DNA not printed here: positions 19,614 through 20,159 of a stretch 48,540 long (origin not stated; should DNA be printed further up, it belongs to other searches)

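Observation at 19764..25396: Mirror-image regulon: two paralogous PAS-sigma54 activators, each divergent from a sigma54 promoter driving a TusA-like gene plus an Hdr-type operon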

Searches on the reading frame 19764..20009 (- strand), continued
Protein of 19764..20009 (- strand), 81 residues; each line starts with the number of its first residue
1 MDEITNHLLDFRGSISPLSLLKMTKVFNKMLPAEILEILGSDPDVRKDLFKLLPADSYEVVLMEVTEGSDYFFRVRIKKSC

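Call 52: search_solved_structures(query=A3, max_evalue=1, show_alignments=2)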
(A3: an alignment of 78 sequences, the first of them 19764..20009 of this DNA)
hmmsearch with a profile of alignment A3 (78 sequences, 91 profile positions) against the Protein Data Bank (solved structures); distinct sequences matched with E-value up to 1: 5.
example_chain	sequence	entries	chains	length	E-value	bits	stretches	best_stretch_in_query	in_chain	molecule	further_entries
1jdq_A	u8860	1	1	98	3e-06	30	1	4-79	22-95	HYPOTHETICAL PROTEIN TM0983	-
1dcj_A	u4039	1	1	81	1.9e-05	27.4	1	6-81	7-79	YHHP PROTEIN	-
3lvj_C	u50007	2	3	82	2.1e-05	27.3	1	6-81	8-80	Sulfurtransferase tusA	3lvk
1pav_A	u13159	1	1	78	2.9e-05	26.9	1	3-82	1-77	Hypothetical protein Ta1170/Ta1414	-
3piv_A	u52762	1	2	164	0.0055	19.5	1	20-82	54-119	Interferon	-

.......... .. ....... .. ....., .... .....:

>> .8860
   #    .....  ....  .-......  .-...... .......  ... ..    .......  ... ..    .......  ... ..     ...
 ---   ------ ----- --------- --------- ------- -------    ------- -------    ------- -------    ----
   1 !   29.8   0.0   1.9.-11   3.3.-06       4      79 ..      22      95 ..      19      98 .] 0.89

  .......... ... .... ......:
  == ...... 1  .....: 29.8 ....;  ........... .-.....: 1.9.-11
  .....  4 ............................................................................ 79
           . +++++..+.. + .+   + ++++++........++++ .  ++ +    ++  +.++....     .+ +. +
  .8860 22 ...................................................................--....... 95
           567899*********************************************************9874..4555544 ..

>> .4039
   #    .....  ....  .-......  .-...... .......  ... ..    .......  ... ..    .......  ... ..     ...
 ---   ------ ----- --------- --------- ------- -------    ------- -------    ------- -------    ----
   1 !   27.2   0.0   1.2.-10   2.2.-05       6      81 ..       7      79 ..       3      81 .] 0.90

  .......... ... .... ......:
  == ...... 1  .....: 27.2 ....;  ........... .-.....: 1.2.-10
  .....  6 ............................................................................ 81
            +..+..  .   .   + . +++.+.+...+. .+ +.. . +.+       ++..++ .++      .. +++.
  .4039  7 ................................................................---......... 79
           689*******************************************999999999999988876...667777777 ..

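Call 56: predict_structure(alignment_id=A3)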
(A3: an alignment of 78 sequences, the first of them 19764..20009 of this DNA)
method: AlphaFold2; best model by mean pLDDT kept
length: 81 residues; sequences in the alignment: 78
mean_pLDDT: 82.0   pTM: 0.65
mean pLDDT of the five models: 82.0, 81.3, 80.7, 80.1, 78.1
residues with pLDDT >= 90: 8; 70-90: 67; 50-70: 4; < 50: 2
segments of 3 or more residues with pLDDT < 50: none
pLDDT, mean of each block of 10 residues (from residue 1): 72 74 86 88 82 83 84 88 72
secondary structure, 60 per line:
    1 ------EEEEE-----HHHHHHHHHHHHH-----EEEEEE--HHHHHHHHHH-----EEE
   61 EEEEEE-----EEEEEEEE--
elements in order: E7-11 H17-29 E35-40 H43-52 E58-66 E72-79

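Call 61: fold_search(model_id=the predicted structure, library=pdb)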
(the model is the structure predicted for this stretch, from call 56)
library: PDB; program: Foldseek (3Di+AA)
matches with E <= 10: 1305; with E <= 0.001: 1
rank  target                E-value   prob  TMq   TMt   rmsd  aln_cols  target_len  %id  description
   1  1dcj_MODEL_1_A        6.9e-04  1.00  0.74  0.74   2.7        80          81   28  SOLUTION STRUCTURE OF YHHP, A NOVEL ESCHERICHIA COLI PROTEIN IMPLICATED IN THE CELL DIVISION (released 2001-07-18)
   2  1udv_B                1.8e-03  1.00  0.58  0.56   4.5        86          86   17  Crystal structure of the hyperthermophilic archaeal dna-binding protein Sso10b2 at 1.85 A (released 2003-08-05)
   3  1jdq_MODEL_1_A        2.0e-03  1.00  0.58  0.50   4.2        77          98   22  Solution Structure of TM006 Protein from Thermotoga maritima (released 2002-02-27)
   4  3lvj_C                2.5e-03  1.00  0.70  0.73   2.7        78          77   28  Crystal Structure of E.coli IscS-TusA complex (form 1) (released 2010-04-21)
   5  3wbm_B                2.6e-03  1.00  0.63  0.61   3.6        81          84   11  Crystal Structure of protein-RNA complex (released 2013-12-11)
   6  1h0x_A                2.6e-03  1.00  0.55  0.51   5.0        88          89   12  Structure of Alba: an archaeal chromatin protein modulated by acetylation (released 2002-09-05)
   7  1udv_A                2.6e-03  1.00  0.54  0.51   5.3        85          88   20  Crystal structure of the hyperthermophilic archaeal dna-binding protein Sso10b2 at 1.85 A (released 2003-08-05)
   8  8k1r_B                4.8e-03  1.00  0.72  0.17   2.7        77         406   16  YeeE(TsuA)-YeeD(TsuB) complex for thiosulfate uptake (released 2024-03-27)
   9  3wbm_A                4.8e-03  1.00  0.61  0.59   3.7        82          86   13  Crystal Structure of protein-RNA complex (released 2013-12-11)
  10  3lvk_B                5.2e-03  1.00  0.62  0.65   3.6        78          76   28  Crystal Structure of E.coli IscS-TusA complex (form 2) (released 2010-04-21)
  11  2lxr_MODEL_1_A        5.5e-03  1.00  0.62  0.65   3.2        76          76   12  Solution structure of HP1264 from Helicobacter pylori (released 2012-10-03)
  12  8xap_A                5.5e-03  1.00  0.58  0.58   3.9        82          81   13  Thermostable and acid-tolerant DNA-binding protein (released 2024-12-11)
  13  8j4c_A                6.8e-03  1.00  0.75  0.18   2.8        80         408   16  YeeE(TsuA)-YeeD(TsuB) complex for thiosulfate uptake (released 2024-03-27)
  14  2z7c_A                7.7e-03  0.99  0.55  0.51   5.5        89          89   10  Crystal structure of chromatin protein alba from hyperthermophilic archaeon pyrococcus horikoshii (released 2008-08-05)
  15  8k1r_A                8.8e-03  1.00  0.75  0.17   2.7        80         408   15  YeeE(TsuA)-YeeD(TsuB) complex for thiosulfate uptake (released 2024-03-27)
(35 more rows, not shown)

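Call 63: find_encoding_contigs(protein=P0230, flank=7000, max_places=1)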
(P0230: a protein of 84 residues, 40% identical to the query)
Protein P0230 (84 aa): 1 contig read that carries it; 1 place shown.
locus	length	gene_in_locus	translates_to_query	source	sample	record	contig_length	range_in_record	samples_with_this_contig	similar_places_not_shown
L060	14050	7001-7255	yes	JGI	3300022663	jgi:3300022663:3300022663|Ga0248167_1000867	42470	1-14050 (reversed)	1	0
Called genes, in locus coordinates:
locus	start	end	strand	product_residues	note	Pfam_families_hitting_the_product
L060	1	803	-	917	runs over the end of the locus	PF00037:Fer4, PF12797:Fer4_2 (weak), PF12837:Fer4_6 (weak), PF07992:Pyr_redox_2 (weak), PF00890:FAD_binding_2 (weak), PF01266:DAO (weak), PF12831:FAD_oxidored (weak), PF13450:NAD_binding_8, +9 more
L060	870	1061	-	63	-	PF00890:FAD_binding_2 (weak), PF01134:GIDA (weak), PF01266:DAO (weak), PF07992:Pyr_redox_2 (weak), PF12831:FAD_oxidored, PF13450:NAD_binding_8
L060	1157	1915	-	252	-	PF02662:FlpD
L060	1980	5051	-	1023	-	PF12831:FAD_oxidored (weak), PF00037:Fer4 (weak), PF00890:FAD_binding_2, PF07992:Pyr_redox_2, PF13450:NAD_binding_8, PF00037:Fer4, PF12838:Fer4_7, PF13187:Fer4_9, +17 more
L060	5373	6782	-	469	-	PF00989:PAS, PF08448:PAS_4, PF13426:PAS_9, PF00158:Sigma54_activat, PF14532:Sigma54_activ_2, PF07728:AAA_5, PF25601:AAA_lid_14, PF02954:HTH_8, +4 more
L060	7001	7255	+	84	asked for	PF01206:TusA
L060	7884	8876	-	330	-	-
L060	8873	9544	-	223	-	PF25199:nSTAND_NTPase5 (faint), PF00005:ABC_tran, PF13304:AAA_21 (weak)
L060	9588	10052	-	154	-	PF05573:NosL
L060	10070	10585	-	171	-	PF05573:NosL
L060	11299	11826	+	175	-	-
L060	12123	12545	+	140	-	PF01592:NifU_N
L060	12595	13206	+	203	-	PF00574:CLP_protease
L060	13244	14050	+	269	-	?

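Call 64: find_encoding_contigs(protein=P0249, flank=7000, max_places=1)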
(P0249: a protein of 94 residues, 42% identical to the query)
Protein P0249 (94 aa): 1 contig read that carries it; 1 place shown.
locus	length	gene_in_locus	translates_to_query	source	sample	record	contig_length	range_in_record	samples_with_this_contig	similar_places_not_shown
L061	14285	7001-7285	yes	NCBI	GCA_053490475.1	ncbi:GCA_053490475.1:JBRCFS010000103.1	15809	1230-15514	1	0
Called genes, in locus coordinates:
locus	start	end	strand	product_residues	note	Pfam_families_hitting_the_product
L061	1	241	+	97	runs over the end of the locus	-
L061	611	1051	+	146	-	PF01592:NifU_N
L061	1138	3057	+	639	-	PF00111:Fer2, PF13510:Fer2_4 (faint), PF17650:RACo_linker, PF17651:Raco_middle, PF14574:RACo_C_ter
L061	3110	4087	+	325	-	PF04055:Radical_SAM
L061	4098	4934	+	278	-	PF23023:Anti-Pycsar_Apyc1, PF00753:Lactamase_B, PF12706:Lactamase_B_2 (weak)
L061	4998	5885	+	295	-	PF01937:ARMT1-like_dom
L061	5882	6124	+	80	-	-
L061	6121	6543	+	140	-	PF01966:HD (weak)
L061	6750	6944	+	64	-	-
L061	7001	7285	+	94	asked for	PF01206:TusA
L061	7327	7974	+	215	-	PF07796:DUF1638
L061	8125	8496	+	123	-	-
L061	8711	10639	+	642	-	PF00724:Oxidored_FMN, PF00890:FAD_binding_2 (weak), PF01134:GIDA (faint), PF01266:DAO (weak), PF07992:Pyr_redox_2, PF12831:FAD_oxidored (weak), PF13450:NAD_binding_8 (weak), PF00070:Pyr_redox (weak), +3 more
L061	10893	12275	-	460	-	PF00989:PAS, PF08448:PAS_4, PF13188:PAS_8, PF13426:PAS_9, PF00158:Sigma54_activat, PF14532:Sigma54_activ_2, PF07728:AAA_5 (weak), PF25601:AAA_lid_14, +1 more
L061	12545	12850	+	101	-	PF13466:STAS_2 (weak)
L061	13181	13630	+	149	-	PF03061:4HBT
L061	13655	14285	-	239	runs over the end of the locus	PF01925:TauE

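Call 65: find_encoding_contigs(protein=P0237, flank=7000, max_places=1)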
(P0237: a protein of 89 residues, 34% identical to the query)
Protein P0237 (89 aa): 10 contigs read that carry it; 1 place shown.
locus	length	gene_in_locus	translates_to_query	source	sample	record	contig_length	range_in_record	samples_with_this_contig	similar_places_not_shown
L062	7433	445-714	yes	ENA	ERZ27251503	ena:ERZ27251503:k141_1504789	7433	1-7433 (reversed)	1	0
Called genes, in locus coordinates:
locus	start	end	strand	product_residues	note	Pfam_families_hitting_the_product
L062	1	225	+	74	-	?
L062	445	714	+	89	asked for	PF01206:TusA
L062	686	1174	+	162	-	PF00582:Usp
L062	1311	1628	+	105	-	-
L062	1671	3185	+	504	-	PF13435:Cytochrome_C554 (faint), PF14522:Cytochrome_C7 (faint), PF14537:Cytochrom_c3_2 (faint), PF22113:Mtrc-MtrF_II-IV_dom (faint)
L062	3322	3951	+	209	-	PF01590:GAF, PF13185:GAF_2, PF13492:GAF_3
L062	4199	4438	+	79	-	-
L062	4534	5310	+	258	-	PF23023:Anti-Pycsar_Apyc1, PF00753:Lactamase_B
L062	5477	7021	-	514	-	PF04055:Radical_SAM, PF13353:Fer4_12 (weak)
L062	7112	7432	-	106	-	?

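Call 66: find_encoding_contigs(protein=P0220, flank=7000, max_places=1)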
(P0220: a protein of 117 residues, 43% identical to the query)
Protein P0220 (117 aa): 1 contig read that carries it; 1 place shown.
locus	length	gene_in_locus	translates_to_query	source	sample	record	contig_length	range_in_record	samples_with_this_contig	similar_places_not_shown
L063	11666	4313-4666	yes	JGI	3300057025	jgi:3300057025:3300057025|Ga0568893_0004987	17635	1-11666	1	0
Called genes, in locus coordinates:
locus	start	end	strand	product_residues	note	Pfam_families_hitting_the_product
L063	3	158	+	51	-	?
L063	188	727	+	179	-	PF02572:CobA_CobO_BtuR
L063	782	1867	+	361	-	PF00989:PAS, PF08448:PAS_4, PF13188:PAS_8 (weak), PF13426:PAS_9, PF13581:HATPase_c_2 (faint), PF00512:HisKA, PF02518:HATPase_c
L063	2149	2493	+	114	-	PF08821:CGGC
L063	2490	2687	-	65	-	-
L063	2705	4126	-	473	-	PF00989:PAS, PF08448:PAS_4 (weak), PF13426:PAS_9, PF00158:Sigma54_activat, PF14532:Sigma54_activ_2, PF07728:AAA_5, PF25601:AAA_lid_14, PF02954:HTH_8, +2 more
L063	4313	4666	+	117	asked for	-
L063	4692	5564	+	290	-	PF02219:MTHFR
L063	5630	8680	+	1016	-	PF00890:FAD_binding_2 (weak), PF12831:FAD_oxidored (weak), PF07992:Pyr_redox_2, PF00890:FAD_binding_2 (weak), PF01266:DAO (weak), PF07992:Pyr_redox_2 (weak), PF12831:FAD_oxidored (weak), PF13450:NAD_binding_8 (weak), +13 more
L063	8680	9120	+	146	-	PF02662:FlpD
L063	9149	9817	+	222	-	PF12225:DUF5981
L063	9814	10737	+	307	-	PF02219:MTHFR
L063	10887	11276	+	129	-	PF00072:Response_reg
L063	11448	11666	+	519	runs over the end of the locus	PF08448:PAS_4, PF13188:PAS_8 (faint), PF13426:PAS_9, PF00989:PAS, PF13426:PAS_9, PF00512:HisKA, PF02518:HATPase_c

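Call 77: search_protein_families(library=pfam, proteins=[L003:716-1117:+, L003:1192-2493:+, L003:2866-4812:+, L003:5096-5533:+, L003:5997-6305:+, L003:6280-7233:+, L003:7346-7993:+, L003:8380-8754:+, L003:8850-9554:+], max_evalue=0.0001)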
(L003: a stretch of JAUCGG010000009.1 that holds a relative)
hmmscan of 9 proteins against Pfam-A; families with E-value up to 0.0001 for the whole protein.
L003:716-1117:+ (133 aa): 1 family
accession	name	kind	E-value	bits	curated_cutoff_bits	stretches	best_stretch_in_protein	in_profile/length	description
PF02662.21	FlpD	-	1.5e-19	70.7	22.3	1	10-130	1-122/123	Methyl-viologen-reducing hydrogenase, delta subunit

L003:1192-2493:+ (433 aa): 15 families
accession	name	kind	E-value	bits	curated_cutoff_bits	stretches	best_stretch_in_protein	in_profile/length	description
PF07992.20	Pyr_redox_2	-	2.7e-11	43.9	26.1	1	10-196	2-110/291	Pyridine nucleotide-disulphide oxidoreductase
PF01266.30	DAO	-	4.9e-09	36.6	27.9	1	10-45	1-37/353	FAD dependent oxidoreductase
PF12838.12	Fer4_7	-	2.2e-08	34.8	27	1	110-172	1-52/52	4Fe-4S dicluster domain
PF13187.11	Fer4_9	-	8.9e-08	32.5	27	1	110-172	1-51/52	4Fe-4S dicluster domain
PF00037.32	Fer4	-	1.3e-07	31.5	21.1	1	152-173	2-23/24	4Fe-4S binding domain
PF00890.30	FAD_binding_2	-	2.1e-07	31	20.4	1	10-46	1-37/414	FAD binding domain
PF13183.11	Fer4_8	-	6e-07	30.3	27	1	110-170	4-66/68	4Fe-4S dicluster domain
PF13450.12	NAD_binding_8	-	1.4e-06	28.9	21.9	1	13-47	1-35/68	NAD(P)-binding Rossmann-like domain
PF01946.23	Thi4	-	2.3e-06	27.4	26.2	1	7-50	16-60/235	Thi4 family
PF12837.12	Fer4_6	-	3.6e-06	27.1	25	0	106-125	4-23/24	4Fe-4S binding domain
PF13534.11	Fer4_17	-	9.2e-06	26.6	22.2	1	110-171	1-59/61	4Fe-4S dicluster domain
PF13237.11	Fer4_10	-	1e-05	25.8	25.5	0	105-127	3-26/53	4Fe-4S dicluster domain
PF12831.13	FAD_oxidored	-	1.6e-05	24.8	27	1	10-47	1-38/416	FAD dependent oxidoreductase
PF13484.11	Fer4_16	-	3.8e-05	24.8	30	0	110-170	1-65/66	4Fe-4S double cluster binding domain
PF12797.12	Fer4_2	-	5.1e-05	23.4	24.5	0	152-170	4-22/22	4Fe-4S binding domain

L003:2866-4812:+ (648 aa): 15 families
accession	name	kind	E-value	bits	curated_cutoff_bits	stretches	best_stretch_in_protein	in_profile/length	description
PF00037.32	Fer4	-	2.5e-11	43.3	21.1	1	607-629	2-24/24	4Fe-4S binding domain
PF12838.12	Fer4_7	-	1.2e-09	38.9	27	1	574-627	1-52/52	4Fe-4S dicluster domain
PF13237.11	Fer4_10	-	2.6e-09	37.3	25.5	1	570-624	4-53/53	4Fe-4S dicluster domain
PF13450.12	NAD_binding_8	-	2.3e-08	34.6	21.9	1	169-204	1-36/68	NAD(P)-binding Rossmann-like domain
PF12831.13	FAD_oxidored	-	2.3e-08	34.2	27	1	169-228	4-65/416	FAD dependent oxidoreductase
PF12837.12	Fer4_6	-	3.3e-08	33.5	25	1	607-628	3-24/24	4Fe-4S binding domain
PF07992.20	Pyr_redox_2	-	4.7e-08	33.2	26.1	1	168-318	4-114/291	Pyridine nucleotide-disulphide oxidoreductase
PF12797.12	Fer4_2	-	1.2e-07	31.7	24.5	0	605-625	2-22/22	4Fe-4S binding domain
PF01266.30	DAO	-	1.3e-07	31.9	27.9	1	168-213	3-49/353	FAD dependent oxidoreductase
PF14697.11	Fer4_21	-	1.7e-07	31.7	35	0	604-629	32-58/59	4Fe-4S dicluster domain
PF25160.1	LdpA_Fe-S-bd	-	2.6e-07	30.8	27.6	0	605-631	20-46/49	LdpA Fe-S cluster-binding domain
PF00890.30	FAD_binding_2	-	4e-06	26.7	20.4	1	169-204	4-39/414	FAD binding domain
PF03486.20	HI0933_like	-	5.3e-06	26.5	50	0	167-200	3-36/244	HI0933-like protein Rossmann domain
PF13187.11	Fer4_9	-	7.4e-06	26.3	27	1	574-628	1-52/52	4Fe-4S dicluster domain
PF12800.12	Fer4_4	-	2.2e-05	24.8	24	0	610-625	1-16/17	4Fe-4S binding domain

L003:5096-5533:+ (145 aa): 1 family
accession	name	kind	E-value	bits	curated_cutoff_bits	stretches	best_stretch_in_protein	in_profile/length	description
PF13366.12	PDDEXK_3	-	8.6e-39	133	22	1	30-141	3-117/117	PD-(D/E)XK nuclease superfamily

L003:5997-6305:+ (102 aa): 9 families
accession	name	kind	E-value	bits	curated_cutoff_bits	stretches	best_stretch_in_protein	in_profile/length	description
PF13183.11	Fer4_8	-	1.6e-10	41.8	27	1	23-81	3-67/68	4Fe-4S dicluster domain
PF13534.11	Fer4_17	-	5.8e-10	40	22.2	1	25-82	2-60/61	4Fe-4S dicluster domain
PF13237.11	Fer4_10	-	7.3e-09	35.9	25.5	1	23-79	7-53/53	4Fe-4S dicluster domain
PF13187.11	Fer4_9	-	2e-08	34.6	27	1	24-81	1-50/52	4Fe-4S dicluster domain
PF12838.12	Fer4_7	-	1.3e-07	32.4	27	1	25-82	2-52/52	4Fe-4S dicluster domain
PF12800.12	Fer4_4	-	3.5e-07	30.4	24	0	24-36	3-15/17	4Fe-4S binding domain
PF12797.12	Fer4_2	-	1.7e-06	28.1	24.5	0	65-79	7-21/22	4Fe-4S binding domain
PF25160.1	LdpA_Fe-S-bd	-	8.5e-06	25.9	27.6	0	17-37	21-40/49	LdpA Fe-S cluster-binding domain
PF00037.32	Fer4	-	2.5e-05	24.3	21.1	0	67-82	7-22/24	4Fe-4S binding domain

L003:6280-7233:+ (317 aa): 1 family
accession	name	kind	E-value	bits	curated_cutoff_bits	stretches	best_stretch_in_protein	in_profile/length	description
PF02754.22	CCG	-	8.3e-12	45.5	20.6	1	216-300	1-85/85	Cysteine-rich domain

L003:7346-7993:+ (215 aa): 1 family
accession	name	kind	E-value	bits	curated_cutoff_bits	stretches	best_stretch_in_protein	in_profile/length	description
PF07796.16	DUF1638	-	1.2e-23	84.3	27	1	39-208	3-161/161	Protein of unknown function (DUF1638)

L003:8380-8754:+ (124 aa): 1 family
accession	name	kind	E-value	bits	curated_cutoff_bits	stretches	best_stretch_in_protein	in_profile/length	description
PF02635.20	DsrE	-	1.8e-17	64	22.7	1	8-123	2-115/116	DsrE/DsrF-like family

L003:8850-9554:+ (234 aa): 0 families
